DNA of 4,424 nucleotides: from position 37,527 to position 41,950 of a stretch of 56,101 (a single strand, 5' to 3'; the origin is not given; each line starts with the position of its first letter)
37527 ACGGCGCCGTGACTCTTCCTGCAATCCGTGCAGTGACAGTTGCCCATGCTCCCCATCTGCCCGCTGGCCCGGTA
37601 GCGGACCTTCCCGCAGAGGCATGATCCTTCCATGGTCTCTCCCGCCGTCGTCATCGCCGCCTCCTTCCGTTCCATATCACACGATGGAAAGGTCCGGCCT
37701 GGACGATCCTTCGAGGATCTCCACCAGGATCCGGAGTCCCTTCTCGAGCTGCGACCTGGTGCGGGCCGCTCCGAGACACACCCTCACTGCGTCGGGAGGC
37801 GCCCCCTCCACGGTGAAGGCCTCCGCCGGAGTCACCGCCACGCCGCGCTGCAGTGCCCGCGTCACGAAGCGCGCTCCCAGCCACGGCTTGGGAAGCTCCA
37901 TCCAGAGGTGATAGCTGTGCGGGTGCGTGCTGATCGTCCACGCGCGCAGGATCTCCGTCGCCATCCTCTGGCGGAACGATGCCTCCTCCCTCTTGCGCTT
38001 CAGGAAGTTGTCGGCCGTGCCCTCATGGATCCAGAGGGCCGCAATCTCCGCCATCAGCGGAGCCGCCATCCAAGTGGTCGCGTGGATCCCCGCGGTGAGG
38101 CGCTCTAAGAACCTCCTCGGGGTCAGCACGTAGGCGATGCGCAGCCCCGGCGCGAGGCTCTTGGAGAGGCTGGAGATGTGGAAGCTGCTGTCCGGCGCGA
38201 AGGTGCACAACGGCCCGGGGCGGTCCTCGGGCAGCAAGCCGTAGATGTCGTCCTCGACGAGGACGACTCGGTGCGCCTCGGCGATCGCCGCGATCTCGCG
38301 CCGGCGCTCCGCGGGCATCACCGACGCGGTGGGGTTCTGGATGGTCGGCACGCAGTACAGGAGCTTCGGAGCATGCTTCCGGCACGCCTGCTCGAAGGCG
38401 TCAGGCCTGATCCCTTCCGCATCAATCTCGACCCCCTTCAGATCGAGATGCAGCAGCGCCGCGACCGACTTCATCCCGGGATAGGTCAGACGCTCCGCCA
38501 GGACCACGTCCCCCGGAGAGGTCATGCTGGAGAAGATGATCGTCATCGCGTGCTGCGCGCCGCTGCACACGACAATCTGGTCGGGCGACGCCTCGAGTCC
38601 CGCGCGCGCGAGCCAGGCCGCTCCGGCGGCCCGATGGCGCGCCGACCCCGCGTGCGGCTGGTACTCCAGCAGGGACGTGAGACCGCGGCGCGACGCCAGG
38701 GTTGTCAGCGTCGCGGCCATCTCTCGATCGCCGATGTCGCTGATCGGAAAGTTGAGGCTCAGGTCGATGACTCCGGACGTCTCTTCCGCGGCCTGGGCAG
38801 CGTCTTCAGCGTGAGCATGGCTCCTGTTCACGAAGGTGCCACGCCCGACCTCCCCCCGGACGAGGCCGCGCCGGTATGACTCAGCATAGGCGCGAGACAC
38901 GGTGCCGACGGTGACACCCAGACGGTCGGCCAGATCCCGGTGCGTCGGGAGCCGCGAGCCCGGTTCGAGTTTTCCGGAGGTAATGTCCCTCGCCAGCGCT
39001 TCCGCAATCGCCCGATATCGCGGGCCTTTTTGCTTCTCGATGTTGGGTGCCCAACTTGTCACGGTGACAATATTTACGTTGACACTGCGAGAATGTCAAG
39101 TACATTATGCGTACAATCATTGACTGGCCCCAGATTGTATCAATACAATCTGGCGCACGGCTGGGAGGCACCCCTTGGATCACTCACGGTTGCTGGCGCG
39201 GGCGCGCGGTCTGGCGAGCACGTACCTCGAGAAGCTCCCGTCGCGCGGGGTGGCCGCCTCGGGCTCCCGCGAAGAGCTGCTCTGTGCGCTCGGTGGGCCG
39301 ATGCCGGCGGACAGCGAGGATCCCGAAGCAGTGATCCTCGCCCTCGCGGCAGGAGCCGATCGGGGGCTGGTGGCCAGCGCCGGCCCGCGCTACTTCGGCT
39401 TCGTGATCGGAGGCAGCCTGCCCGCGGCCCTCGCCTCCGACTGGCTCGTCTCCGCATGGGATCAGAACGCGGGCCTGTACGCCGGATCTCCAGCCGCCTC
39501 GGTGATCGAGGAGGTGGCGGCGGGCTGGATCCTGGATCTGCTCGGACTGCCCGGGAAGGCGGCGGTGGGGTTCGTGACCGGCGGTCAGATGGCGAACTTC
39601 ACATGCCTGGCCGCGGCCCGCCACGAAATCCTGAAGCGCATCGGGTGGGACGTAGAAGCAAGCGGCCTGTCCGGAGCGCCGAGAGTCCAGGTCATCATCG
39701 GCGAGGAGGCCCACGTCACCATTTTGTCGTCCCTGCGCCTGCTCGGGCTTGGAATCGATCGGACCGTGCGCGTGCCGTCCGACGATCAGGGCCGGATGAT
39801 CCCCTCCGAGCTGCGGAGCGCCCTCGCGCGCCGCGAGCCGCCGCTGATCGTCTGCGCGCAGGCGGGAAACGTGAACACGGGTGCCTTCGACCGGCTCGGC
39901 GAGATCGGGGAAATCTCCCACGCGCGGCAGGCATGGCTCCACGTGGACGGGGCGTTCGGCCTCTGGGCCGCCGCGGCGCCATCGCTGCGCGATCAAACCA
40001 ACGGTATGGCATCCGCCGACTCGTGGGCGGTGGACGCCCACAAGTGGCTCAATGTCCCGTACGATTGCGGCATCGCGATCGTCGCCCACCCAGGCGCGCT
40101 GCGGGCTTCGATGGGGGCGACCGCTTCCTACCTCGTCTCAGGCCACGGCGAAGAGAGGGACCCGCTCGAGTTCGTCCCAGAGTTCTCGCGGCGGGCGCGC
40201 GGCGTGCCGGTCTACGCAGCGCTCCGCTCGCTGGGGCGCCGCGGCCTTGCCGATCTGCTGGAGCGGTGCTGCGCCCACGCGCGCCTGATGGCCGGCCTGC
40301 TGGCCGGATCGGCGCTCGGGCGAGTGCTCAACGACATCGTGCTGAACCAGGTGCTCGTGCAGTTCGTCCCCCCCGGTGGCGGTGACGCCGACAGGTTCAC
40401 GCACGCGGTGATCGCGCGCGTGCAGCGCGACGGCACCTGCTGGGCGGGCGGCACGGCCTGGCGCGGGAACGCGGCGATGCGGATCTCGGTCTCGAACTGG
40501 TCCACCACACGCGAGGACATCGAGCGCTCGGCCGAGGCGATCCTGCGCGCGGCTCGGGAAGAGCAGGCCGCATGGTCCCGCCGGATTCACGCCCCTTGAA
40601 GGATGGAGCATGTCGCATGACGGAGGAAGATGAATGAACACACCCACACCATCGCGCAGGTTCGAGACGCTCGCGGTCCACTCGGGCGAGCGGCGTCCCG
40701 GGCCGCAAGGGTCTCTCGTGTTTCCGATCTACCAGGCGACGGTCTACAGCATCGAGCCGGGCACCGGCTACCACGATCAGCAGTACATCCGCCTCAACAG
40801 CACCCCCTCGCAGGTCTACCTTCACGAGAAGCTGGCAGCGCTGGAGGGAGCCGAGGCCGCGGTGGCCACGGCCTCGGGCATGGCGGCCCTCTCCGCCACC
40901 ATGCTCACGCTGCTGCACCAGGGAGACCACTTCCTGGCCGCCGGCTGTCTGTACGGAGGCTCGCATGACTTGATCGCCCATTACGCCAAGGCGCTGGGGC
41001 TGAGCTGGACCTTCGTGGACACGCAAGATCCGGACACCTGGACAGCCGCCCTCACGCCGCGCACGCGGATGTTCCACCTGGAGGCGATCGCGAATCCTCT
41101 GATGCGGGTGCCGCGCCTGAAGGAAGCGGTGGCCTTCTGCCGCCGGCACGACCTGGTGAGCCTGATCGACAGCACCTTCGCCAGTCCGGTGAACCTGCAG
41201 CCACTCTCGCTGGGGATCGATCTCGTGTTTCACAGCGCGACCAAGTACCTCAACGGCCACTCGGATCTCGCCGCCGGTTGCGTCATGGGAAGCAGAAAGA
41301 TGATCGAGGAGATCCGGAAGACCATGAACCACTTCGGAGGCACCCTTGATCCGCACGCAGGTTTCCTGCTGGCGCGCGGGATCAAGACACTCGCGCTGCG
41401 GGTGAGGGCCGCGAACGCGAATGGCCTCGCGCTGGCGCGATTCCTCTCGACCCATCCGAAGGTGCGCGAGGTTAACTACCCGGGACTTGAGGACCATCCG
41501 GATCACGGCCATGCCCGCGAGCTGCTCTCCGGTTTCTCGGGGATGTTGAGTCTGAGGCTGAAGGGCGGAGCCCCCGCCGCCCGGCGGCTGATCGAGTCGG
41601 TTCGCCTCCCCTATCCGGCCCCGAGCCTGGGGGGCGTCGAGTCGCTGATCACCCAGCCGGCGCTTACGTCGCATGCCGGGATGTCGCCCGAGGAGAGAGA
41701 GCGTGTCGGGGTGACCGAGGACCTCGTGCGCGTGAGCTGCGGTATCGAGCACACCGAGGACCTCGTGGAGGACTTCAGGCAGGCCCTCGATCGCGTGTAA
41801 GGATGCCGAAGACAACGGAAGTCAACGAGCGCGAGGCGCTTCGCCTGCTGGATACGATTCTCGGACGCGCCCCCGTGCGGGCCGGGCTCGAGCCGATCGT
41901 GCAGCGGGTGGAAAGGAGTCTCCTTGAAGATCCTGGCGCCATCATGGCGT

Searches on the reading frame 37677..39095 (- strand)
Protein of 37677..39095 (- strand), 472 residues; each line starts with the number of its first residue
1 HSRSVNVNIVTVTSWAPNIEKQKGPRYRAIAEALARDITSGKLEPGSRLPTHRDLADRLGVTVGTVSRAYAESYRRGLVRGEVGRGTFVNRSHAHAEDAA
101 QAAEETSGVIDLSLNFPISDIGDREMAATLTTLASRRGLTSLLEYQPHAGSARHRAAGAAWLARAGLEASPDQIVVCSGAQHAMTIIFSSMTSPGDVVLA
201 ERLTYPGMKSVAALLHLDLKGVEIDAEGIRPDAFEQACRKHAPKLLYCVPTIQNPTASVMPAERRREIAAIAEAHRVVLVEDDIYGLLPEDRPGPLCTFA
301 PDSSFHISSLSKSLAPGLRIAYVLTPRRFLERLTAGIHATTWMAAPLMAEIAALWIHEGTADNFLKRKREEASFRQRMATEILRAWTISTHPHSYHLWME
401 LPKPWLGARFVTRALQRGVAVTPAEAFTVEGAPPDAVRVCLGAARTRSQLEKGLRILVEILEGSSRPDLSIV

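Call 28: search_protein_families(library=pfam, proteins=[window:37677-39095:-], max_evalue=0.001)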
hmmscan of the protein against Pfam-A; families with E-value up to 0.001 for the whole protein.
window:37677-39095:- (472 aa): 4 families
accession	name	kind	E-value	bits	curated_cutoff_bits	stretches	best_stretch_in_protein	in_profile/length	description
PF00155.27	Aminotran_1_2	-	3.9e-31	109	19.7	1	110-455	4-359/361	Aminotransferase class I and II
PF00392.27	GntR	-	2.9e-14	52.9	27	1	27-89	2-64/64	Bacterial regulatory proteins, gntR family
PF00202.27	Aminotran_3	-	8.5e-06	25.1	30.5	1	266-380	214-328/403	Aminotransferase class-III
PF13545.12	HTH_Crp_2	-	5.9e-05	23.4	27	1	50-85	23-57/70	Crp-like helix-turn-helix domain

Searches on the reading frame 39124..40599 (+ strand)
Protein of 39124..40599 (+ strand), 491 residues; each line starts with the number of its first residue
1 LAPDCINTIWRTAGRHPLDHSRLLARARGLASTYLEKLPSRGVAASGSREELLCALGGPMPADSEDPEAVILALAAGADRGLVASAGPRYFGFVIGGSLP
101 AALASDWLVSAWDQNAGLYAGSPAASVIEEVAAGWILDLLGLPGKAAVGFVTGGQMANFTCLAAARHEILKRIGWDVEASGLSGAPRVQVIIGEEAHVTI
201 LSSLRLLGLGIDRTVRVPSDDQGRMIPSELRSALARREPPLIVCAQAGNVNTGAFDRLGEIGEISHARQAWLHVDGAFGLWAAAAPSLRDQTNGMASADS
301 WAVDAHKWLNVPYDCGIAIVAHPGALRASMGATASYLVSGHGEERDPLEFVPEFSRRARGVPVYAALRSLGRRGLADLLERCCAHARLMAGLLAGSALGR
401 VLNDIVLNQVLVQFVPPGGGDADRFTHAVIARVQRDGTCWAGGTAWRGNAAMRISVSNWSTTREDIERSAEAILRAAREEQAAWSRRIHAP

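Call 28: search_protein_families(library=pfam, proteins=[window:39124-40599:+], max_evalue=0.001)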
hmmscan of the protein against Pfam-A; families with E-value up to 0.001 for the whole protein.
window:39124-40599:+ (491 aa): 3 families
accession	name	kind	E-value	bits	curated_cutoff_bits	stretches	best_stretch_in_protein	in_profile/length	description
PF00282.25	Pyridoxal_deC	-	1.4e-41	143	27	1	81-394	33-354/375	Pyridoxal-dependent decarboxylase conserved domain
PF01212.27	Beta_elim_lyase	-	8.4e-05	22.5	27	1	185-314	69-206/288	Beta-eliminating lyase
PF00266.25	Aminotran_5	-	0.00099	18.6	21.5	0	215-277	117-177/371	Aminotransferase class-V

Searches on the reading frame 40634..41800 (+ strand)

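Call 28: search_protein_families(library=pfam, proteins=[window:40634-41800:+], max_evalue=0.001)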
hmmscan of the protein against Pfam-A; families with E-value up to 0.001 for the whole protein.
window:40634-41800:+ (388 aa): 2 families
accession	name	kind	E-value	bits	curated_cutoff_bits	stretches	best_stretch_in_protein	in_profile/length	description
PF01053.26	Cys_Met_Meta_PP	-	2.1e-121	405.5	27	1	11-385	1-380/381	Cys/Met metabolism PLP-dependent enzyme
PF01212.27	Beta_elim_lyase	-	1.6e-05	24.8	27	0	157-274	146-268/288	Beta-eliminating lyase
